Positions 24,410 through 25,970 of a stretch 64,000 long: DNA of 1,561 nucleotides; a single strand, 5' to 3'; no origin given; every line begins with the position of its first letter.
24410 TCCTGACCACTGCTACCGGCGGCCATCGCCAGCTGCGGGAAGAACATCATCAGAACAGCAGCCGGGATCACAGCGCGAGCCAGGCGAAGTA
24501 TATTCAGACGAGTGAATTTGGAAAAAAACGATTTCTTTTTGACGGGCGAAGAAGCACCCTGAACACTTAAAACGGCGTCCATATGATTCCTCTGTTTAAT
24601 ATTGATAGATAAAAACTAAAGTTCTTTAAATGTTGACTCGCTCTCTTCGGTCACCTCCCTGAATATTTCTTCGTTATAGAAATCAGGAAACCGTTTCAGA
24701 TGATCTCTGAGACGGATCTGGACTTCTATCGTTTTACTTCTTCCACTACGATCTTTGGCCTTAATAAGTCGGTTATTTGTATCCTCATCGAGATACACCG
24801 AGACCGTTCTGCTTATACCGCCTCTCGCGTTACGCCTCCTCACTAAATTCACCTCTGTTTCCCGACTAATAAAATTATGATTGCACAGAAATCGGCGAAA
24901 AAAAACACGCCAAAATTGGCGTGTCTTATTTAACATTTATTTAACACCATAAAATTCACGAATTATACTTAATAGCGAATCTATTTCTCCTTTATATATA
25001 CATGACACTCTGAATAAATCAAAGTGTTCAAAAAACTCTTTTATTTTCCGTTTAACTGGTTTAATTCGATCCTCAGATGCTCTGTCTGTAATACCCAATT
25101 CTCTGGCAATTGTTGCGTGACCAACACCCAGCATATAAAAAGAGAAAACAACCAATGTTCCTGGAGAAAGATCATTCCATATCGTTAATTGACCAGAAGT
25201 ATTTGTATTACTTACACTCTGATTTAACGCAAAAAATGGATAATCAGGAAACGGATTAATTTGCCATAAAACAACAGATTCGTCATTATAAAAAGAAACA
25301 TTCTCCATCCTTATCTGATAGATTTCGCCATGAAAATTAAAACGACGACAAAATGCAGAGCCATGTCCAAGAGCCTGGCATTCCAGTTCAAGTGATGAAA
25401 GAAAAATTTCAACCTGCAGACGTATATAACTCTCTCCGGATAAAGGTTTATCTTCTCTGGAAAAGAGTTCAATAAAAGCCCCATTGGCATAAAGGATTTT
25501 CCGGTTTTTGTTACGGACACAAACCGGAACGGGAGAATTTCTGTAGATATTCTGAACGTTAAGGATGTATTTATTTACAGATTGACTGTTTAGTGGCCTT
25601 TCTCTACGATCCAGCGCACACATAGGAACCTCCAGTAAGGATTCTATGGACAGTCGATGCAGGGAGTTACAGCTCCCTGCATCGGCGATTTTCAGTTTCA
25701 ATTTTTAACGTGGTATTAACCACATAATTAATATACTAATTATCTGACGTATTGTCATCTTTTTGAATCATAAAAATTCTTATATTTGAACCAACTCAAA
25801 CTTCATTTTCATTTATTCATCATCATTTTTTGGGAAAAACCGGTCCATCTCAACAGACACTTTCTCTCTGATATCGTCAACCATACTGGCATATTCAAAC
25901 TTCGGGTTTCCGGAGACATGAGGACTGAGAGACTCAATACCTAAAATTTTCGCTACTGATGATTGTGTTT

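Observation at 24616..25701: Non-F traJ allele with short R100-type traY and inferred GTG start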

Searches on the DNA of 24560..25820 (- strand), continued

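Call 20: get_annotated_region(hit=H51, flank=1300)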
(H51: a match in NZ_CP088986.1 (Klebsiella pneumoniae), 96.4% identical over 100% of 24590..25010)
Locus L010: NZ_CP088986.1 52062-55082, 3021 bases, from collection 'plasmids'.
description: Klebsiella pneumoniae strain 53334 plasmid p53334-88.9, complete sequence
organism: Klebsiella pneumoniae (NCBI taxid 573)
taxonomy: Bacteria; Pseudomonadota; Gammaproteobacteria; Enterobacterales; Enterobacteriaceae; Klebsiella; Klebsiella pneumoniae
host: -; source: Homo sapiens; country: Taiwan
typing (MOB-suite, as given by PLSDB): conjugative; replicon IncFIA,IncFIC; relaxase MOBF; mating-pair formation MPF_F
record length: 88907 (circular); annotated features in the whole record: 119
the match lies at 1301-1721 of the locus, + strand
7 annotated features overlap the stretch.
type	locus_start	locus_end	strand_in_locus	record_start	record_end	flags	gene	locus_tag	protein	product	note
CDS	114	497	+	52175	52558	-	traM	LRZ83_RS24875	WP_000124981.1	conjugal transfer relaxosome DNA-binding protein TraM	-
CDS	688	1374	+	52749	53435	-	-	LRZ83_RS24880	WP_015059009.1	PAS domain-containing protein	-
CDS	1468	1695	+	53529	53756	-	traY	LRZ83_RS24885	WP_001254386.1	conjugal transfer relaxosome protein TraY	-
CDS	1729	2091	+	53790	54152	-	traA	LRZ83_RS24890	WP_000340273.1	type IV conjugative transfer system pilin TraA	-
CDS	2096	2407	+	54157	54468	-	traL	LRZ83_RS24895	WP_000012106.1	type IV conjugative transfer system protein TraL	-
CDS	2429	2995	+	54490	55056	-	traE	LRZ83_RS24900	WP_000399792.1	type IV conjugative transfer system protein TraE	-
CDS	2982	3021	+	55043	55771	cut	traK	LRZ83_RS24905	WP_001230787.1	type-F conjugative transfer system secretin TraK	-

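Call 21: get_annotated_region(hit=H57, flank=1300)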
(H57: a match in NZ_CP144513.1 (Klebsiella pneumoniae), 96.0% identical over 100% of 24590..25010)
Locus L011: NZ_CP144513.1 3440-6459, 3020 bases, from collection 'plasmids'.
description: Klebsiella pneumoniae strain JNP888 plasmid pJNP888-3, complete sequence
organism: Klebsiella pneumoniae (NCBI taxid 573)
taxonomy: Bacteria; Pseudomonadota; Gammaproteobacteria; Enterobacterales; Enterobacteriaceae; Klebsiella; Klebsiella pneumoniae
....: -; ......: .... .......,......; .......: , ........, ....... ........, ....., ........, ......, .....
typing (MOB-suite, as given by PLSDB): mobilizable; replicon IncFIA,IncR,IncU; mating-pair formation MPF_F
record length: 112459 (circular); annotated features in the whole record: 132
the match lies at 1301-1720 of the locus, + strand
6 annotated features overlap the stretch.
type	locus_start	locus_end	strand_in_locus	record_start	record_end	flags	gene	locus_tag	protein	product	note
CDS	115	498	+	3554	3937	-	traM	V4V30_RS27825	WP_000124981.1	conjugal transfer relaxosome DNA-binding protein TraM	-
CDS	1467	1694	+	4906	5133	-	traY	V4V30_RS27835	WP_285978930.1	conjugal transfer relaxosome protein TraY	-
CDS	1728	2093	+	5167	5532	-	traA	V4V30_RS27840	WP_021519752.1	type IV conjugative transfer system pilin TraA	-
CDS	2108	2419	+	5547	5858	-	traL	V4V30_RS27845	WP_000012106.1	type IV conjugative transfer system protein TraL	-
CDS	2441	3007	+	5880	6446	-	traE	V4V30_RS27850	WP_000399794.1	type IV conjugative transfer system protein TraE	-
CDS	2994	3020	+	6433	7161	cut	traK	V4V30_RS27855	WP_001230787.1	type-F conjugative transfer system secretin TraK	-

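Call 22: get_annotated_region(hit=H58, flank=1300)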
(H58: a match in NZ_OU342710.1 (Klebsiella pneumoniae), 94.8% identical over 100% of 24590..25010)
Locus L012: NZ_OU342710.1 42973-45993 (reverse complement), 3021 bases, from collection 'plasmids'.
description: Klebsiella pneumoniae strain Kp1 isolate Kp1 plasmid p4, complete sequence
organism: Klebsiella pneumoniae (NCBI taxid 573)
taxonomy: Bacteria; Pseudomonadota; Gammaproteobacteria; Enterobacterales; Enterobacteriaceae; Klebsiella; Klebsiella pneumoniae
host: -; source: Homo sapiens,urine; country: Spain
typing (MOB-suite, as given by PLSDB): conjugative; replicon IncFIA,IncFIC; relaxase MOBF; mating-pair formation MPF_F
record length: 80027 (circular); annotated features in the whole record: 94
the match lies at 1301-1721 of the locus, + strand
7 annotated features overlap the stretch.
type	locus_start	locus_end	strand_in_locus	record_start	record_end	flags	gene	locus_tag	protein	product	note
CDS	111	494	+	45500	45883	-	traM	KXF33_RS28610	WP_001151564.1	conjugal transfer relaxosome DNA-binding protein TraM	-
CDS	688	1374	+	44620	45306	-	-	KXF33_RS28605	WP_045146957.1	PAS domain-containing protein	-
CDS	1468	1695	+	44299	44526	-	traY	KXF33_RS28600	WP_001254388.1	conjugal transfer relaxosome protein TraY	-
CDS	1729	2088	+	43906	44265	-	traA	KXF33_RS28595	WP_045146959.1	type IV conjugative transfer system pilin TraA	-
CDS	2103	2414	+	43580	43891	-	traL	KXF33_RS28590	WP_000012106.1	type IV conjugative transfer system protein TraL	-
CDS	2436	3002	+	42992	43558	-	traE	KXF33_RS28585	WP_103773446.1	type IV conjugative transfer system protein TraE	-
CDS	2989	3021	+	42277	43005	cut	traK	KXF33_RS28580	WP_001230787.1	type-F conjugative transfer system secretin TraK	-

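Call 23: get_annotated_region(hit=H60, flank=1300)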
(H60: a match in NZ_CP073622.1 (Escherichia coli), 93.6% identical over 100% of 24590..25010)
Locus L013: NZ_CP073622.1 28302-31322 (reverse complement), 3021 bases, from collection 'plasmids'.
description: Escherichia coli strain CE2050 plasmid pCE2050_A, complete sequence
organism: Escherichia coli (NCBI taxid 562)
taxonomy: Bacteria; Pseudomonadota; Gammaproteobacteria; Enterobacterales; Enterobacteriaceae; Escherichia; Escherichia coli
host: -; source: Chroicocephalus novaehollandiae,cloacal swab; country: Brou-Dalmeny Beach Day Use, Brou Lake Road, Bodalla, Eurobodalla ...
typing (MOB-suite, as given by PLSDB): conjugative; replicon IncFIA,IncFIB,IncFIC,rep_cluster_2131; relaxase MOBF,MOBF,MOBP; mating-pair formation MPF_F
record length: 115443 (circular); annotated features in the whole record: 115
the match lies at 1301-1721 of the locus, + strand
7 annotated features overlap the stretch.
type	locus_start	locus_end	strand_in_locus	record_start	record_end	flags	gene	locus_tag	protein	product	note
CDS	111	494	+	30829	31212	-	traM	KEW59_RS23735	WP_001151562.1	conjugal transfer relaxosome DNA-binding protein TraM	-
CDS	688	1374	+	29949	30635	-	-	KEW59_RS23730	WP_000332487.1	PAS domain-containing protein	-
CDS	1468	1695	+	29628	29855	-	traY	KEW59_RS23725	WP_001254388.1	conjugal transfer relaxosome protein TraY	-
CDS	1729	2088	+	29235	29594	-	traA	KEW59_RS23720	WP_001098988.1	type IV conjugative transfer system pilin TraA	-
CDS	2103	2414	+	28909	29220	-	traL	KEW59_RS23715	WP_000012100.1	type IV conjugative transfer system protein TraL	-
CDS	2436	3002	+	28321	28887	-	traE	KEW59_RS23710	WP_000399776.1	type IV conjugative transfer system protein TraE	-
CDS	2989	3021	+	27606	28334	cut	traK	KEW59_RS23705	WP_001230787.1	type-F conjugative transfer system secretin TraK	-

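Call 24: get_annotated_region(hit=H66, flank=1300)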
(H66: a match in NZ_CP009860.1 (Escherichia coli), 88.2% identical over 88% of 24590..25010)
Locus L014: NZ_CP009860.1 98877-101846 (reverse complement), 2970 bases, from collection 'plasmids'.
description: Escherichia coli strain ECONIH1 plasmid pECO-824, complete sequence
organism: Escherichia coli (NCBI taxid 562)
taxonomy: Bacteria; Pseudomonadota; Gammaproteobacteria; Enterobacterales; Enterobacteriaceae; Escherichia; Escherichia coli
host: -; source: rectal swab; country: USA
typing (MOB-suite, as given by PLSDB): conjugative; replicon IncFIA,IncFIB,IncFII,IncFII; relaxase MOBF; mating-pair formation MPF_F
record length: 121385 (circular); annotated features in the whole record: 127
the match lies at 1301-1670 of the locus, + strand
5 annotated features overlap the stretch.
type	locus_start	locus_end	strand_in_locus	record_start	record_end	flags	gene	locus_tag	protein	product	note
CDS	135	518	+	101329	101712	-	traM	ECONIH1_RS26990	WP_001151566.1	conjugal transfer relaxosome DNA-binding protein TraM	-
CDS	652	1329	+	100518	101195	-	-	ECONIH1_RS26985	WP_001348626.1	PAS domain-containing protein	-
CDS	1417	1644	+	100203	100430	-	traY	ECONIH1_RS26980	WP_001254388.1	conjugal transfer relaxosome protein TraY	-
CDS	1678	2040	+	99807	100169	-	traA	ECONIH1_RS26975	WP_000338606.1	type IV conjugative transfer system pilin TraA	-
CDS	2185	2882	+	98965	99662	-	-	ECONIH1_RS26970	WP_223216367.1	IS1 family transposase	-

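Call 25: get_annotated_region(hit=H70, flank=1300)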
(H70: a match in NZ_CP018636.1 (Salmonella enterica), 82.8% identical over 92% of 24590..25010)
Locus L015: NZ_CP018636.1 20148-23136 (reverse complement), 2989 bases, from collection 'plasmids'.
description: Salmonella enterica subsp. enterica serovar Enteritidis strain 56-3991 plasmid pSE56-3991, complete sequence
organism: Salmonella enterica (NCBI taxid 149539)
taxonomy: Bacteria; Pseudomonadota; Gammaproteobacteria; Enterobacterales; Enterobacteriaceae; Salmonella; Salmonella enterica
host: -; source: human; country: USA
typing (MOB-suite, as given by PLSDB): non-mobilizable; replicon IncFIB,IncFII; mating-pair formation MPF_F
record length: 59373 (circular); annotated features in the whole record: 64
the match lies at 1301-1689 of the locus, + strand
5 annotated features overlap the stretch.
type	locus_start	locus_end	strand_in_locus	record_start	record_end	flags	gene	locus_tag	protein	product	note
CDS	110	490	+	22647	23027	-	traM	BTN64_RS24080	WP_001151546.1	conjugal transfer relaxosome DNA-binding protein TraM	-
CDS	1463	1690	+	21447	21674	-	traY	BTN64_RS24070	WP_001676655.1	conjugal transfer relaxosome protein TraY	-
CDS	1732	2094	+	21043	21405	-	traA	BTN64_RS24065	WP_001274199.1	type IV conjugative transfer system pilin TraA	-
CDS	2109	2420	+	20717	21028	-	traL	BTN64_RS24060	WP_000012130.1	type IV conjugative transfer system protein TraL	-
CDS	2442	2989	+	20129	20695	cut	traE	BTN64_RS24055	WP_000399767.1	type IV conjugative transfer system protein TraE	-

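Call 26: get_annotated_region(hit=H73, flank=1500)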
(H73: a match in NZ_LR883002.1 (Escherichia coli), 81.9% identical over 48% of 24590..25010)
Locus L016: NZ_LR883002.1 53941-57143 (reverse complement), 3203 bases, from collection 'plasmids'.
description: Escherichia coli isolate L6_E562_ETEC plasmid 3, complete sequence
organism: Escherichia coli (NCBI taxid 562)
taxonomy: Bacteria; Pseudomonadota; Gammaproteobacteria; Enterobacterales; Enterobacteriaceae; Escherichia; Escherichia coli
host: -; source: -; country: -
typing (MOB-suite, as given by PLSDB): conjugative; replicon IncFIA,IncFIB,IncFIC; relaxase MOBF,MOBP; mating-pair formation MPF_F
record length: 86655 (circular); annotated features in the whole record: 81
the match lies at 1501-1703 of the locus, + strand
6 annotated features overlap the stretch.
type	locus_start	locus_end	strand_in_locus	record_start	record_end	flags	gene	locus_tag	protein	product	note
CDS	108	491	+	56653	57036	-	traM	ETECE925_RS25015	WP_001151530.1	conjugal transfer relaxosome DNA-binding protein TraM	-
CDS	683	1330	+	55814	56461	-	-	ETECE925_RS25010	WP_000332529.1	transcriptional regulator TraJ family protein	-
CDS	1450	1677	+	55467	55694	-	traY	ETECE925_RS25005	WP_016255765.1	conjugal transfer relaxosome protein TraY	-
CDS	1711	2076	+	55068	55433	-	traA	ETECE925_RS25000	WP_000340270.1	type IV conjugative transfer system pilin TraA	-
CDS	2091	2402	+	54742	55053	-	traL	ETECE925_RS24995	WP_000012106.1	type IV conjugative transfer system protein TraL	-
CDS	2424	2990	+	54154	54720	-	traE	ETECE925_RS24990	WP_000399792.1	type IV conjugative transfer system protein TraE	-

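Call 27: get_annotated_region(hit=H75, flank=1500)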
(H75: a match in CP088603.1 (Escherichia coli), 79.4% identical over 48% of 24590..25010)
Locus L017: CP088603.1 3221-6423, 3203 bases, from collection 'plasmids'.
description: Escherichia coli strain D16EC0387 plasmid pD16EC0387-1, complete sequence
organism: Escherichia coli (NCBI taxid 562)
taxonomy: Bacteria; Pseudomonadota; Gammaproteobacteria; Enterobacterales; Enterobacteriaceae; Escherichia; Escherichia coli
host: -; source: Homo sapiens,blood; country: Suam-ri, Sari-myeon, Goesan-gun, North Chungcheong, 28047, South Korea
typing (MOB-suite, as given by PLSDB): mobilizable; mating-pair formation MPF_F
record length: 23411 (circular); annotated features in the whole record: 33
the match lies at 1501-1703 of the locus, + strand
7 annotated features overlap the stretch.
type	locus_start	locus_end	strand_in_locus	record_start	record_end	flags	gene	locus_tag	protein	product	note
CDS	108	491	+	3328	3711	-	-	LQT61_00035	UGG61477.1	relaxosome protein TraM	-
CDS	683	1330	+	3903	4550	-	-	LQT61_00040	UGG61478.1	transcriptional regulator TraJ family protein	-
CDS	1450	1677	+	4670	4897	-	traY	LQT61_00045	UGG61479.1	conjugal transfer relaxosome protein TraY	-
CDS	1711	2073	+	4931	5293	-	traA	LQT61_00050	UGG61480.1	type IV conjugative transfer system pilin TraA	-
CDS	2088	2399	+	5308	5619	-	traL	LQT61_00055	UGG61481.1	type IV conjugative transfer system protein TraL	-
CDS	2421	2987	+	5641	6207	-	traE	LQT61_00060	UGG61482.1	type IV conjugative transfer system protein TraE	-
CDS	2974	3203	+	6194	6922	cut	traK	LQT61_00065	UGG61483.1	type-F conjugative transfer system secretin TraK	-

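Call 28: get_annotated_region(hit=H95, flank=1500)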
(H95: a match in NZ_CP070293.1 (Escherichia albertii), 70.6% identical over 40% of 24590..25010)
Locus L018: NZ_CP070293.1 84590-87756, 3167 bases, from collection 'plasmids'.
description: Escherichia albertii strain Sample 166 plasmid pESA139_1, complete sequence
organism: Escherichia albertii (NCBI taxid 208962)
taxonomy: Bacteria; Pseudomonadota; Gammaproteobacteria; Enterobacterales; Enterobacteriaceae; Escherichia; Escherichia albertii
host: -; source: Sichuan,Poultry; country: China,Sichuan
typing (MOB-suite, as given by PLSDB): conjugative; replicon IncFIA,IncN; relaxase MOBF,MOBF,MOBF,MOBQ; mating-pair formation MPF_F
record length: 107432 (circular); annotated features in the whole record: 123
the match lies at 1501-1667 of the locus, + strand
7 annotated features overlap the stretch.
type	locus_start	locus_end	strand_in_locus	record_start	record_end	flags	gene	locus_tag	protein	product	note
CDS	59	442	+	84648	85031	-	traM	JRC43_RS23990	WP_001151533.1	conjugal transfer relaxosome DNA-binding protein TraM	-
CDS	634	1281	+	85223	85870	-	traJ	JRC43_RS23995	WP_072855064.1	conjugal transfer transcriptional regulator TraJ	-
CDS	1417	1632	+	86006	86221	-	traY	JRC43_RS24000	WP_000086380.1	conjugal transfer relaxosome protein TraY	-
CDS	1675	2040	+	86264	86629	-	traA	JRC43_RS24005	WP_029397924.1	type IV conjugative transfer system pilin TraA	-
CDS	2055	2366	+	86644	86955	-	traL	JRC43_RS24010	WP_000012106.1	type IV conjugative transfer system protein TraL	-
CDS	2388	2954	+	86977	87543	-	traE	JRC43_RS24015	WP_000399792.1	type IV conjugative transfer system protein TraE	-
CDS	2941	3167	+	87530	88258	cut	traK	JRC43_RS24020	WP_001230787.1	type-F conjugative transfer system secretin TraK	-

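Call 42: search_dna_similar(query=window:25610-25730:+, collection=plasmids, mode=near, max_rows=8)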
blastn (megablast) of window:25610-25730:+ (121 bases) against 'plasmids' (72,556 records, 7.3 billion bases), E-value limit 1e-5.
Records with a match: 3255; places in all: 3286; records where one place covers at least 80% of the query: 3062.
Best place of each record, by identity: >=99% 5; 95-99% 199; 90-95% 1911; 80-90% 1140.
By first word of the organism name: Escherichia 2306; Klebsiella 464; Salmonella 417; Shigella 51; Enterobacter 7; Citrobacter 5; uncultured 3; Pseudomonas 1; Cronobacter 1.
By predicted mobility (MOB-suite, as given by PLSDB): conjugative 2788; mobilizable 324; non-mobilizable 143.
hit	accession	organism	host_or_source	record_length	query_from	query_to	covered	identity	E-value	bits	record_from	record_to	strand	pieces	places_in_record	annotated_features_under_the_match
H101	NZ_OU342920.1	Escherichia coli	Underground farm slurry reservoir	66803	1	121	100%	100.0%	2e-56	224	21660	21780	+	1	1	PAS domain-containing protein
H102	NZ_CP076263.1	Escherichia coli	Homo sapiens,adult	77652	1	121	100%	100.0%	2e-56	224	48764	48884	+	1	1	PAS domain-containing protein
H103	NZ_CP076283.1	Escherichia coli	Homo sapiens,adult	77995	1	121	100%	100.0%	2e-56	224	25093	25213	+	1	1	PAS domain-containing protein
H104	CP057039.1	Escherichia coli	culture,Pooled cattle faecal samples ...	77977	1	121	100%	100.0%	2e-56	224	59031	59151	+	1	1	PAS domain-containing protein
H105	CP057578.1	Escherichia coli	culture,Pooled cattle faecal samples ...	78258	1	121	100%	100.0%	2e-56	224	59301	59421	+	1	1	PAS domain-containing protein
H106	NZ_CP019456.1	Escherichia coli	Homo sapiens,fecal sample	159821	1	121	100%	98.3%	4e-53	213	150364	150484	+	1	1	PAS domain-containing protein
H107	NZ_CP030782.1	Escherichia albertii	-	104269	1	121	100%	98.3%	4e-53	213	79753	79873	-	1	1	PAS domain-containing protein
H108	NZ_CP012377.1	Escherichia coli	human feces of different individuals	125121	1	121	100%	98.3%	4e-53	213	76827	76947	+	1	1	PAS domain-containing protein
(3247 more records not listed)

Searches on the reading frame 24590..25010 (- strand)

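Call 62: search_protein_families(library=ncbifam, proteins=[L012:1468-1695:+, L016:683-1330:+], max_evalue=0.00001)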
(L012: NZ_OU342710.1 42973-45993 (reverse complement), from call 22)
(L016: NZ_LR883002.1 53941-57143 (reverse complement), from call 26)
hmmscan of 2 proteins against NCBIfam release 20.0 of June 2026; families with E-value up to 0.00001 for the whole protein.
L012:1468-1695:+ (75 aa): 4 families
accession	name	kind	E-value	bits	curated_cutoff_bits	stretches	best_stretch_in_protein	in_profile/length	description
NF010302.0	PRK13740.1-3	equivalog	1.1e-53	179.5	147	1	1-75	1-75/75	conjugal transfer relaxosome protein TraY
NF010300.0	PRK13740.1-1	equivalog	6.6e-29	99.5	114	1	1-75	1-75/75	conjugal transfer relaxosome protein TraY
NF010303.0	PRK13740.1-4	equivalog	8.4e-18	64.6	232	1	13-75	69-131/131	conjugal transfer relaxosome DNA-bindin protein TraY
NF010301.0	PRK13740.1-2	subfamily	1.1e-16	61.2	210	1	2-60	2-61/128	conjugal transfer protein TraY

L016:683-1330:+ (215 aa): 4 families
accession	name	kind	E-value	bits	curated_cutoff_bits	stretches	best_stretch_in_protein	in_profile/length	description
NF010276.0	PRK13719.1-5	equivalog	7.6e-152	502.9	444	1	1-215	1-215/215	conjugal transfer transcriptional regulator TraJ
NF010273.0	PRK13719.1-2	equivalog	1.2e-40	139.6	445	1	1-201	1-207/215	conjugal transfer transcriptional regulator TraJ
NF010274.0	PRK13719.1-3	subfamily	3.3e-13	49.7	349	1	1-200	1-213/228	conjugal transfer transcriptional regulator TraJ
NF010275.0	PRK13719.1-4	equivalog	1.2e-09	38.3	252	1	17-119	21-123/229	conjugal transfer transcriptional regulator TraJ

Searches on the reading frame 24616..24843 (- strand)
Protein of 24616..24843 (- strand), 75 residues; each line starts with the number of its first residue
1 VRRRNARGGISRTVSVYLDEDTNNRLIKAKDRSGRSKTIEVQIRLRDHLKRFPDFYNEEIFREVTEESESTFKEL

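Call 43: search_protein_families(library=pfam, proteins=[window:24616-24843:-], max_evalue=0.01)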
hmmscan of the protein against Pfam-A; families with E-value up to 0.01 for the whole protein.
window:24616-24843:- (75 aa): 1 family
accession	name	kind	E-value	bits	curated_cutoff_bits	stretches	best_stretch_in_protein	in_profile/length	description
PF05509.17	TraY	-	3.3e-24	85.1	21.3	1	14-61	1-48/49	TraY domain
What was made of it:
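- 24616..24843 (-): traY CDS (GTG start, 75 aa + stop), single ribbon-helix-helix TraY of the R1/pSLT type. Pfam TraY, E 3.3e-24 (call 43).
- Checked: (2) traY is the short form: 24616-24843 (-), 75 aa, one Pfam TraY domain (E 3.3e-24, call 43), GTG at 24843-24841.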

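Call 44: search_protein_families(library=ncbifam, proteins=[window:24616-24843:-], max_evalue=0.01)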
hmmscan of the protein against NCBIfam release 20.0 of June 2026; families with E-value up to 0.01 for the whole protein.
window:24616-24843:- (75 aa): 5 families
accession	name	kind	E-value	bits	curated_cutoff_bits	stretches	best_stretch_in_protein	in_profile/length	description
NF010302.0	PRK13740.1-3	equivalog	3.1e-53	178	147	1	1-75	1-75/75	conjugal transfer relaxosome protein TraY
NF010300.0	PRK13740.1-1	equivalog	4.3e-29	100.1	114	1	1-75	1-75/75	conjugal transfer relaxosome protein TraY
NF010303.0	PRK13740.1-4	equivalog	2.8e-18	66.1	232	1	13-75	69-131/131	conjugal transfer relaxosome DNA-bindin protein TraY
NF010301.0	PRK13740.1-2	subfamily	6.4e-17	61.9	210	1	2-60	2-61/128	conjugal transfer protein TraY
NF041451.1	DDP1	equivalog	0.004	17.3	150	1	13-60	55-102/169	DNA distortion polypeptide 1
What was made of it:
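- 24616..24843 (-): NCBIfam NF010302, 178 bits against a cut-off of 147 (call 44).
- On TraY, R1/pSLT-type 75-aa equivalog (NCBIfam NF010302; Pfam PF05509): 178 bits against 147, positions 1-75 of 75 (call 44).
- On TraY, F-type tandem double-RHH (NCBIfam NF010303, 131 aa): 66.1 bits, matching only the second half of the model, positions 69-131 (call 44).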

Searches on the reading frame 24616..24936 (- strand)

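Call 43: search_protein_families(library=pfam, proteins=[window:24616-24936:-], max_evalue=0.01)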
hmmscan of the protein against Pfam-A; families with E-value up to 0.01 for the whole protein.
window:24616-24936:- (106 aa): 1 family
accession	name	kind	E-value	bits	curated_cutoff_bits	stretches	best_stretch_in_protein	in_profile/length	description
PF05509.17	TraY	-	7e-24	84.1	21.3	1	45-92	1-48/49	TraY domain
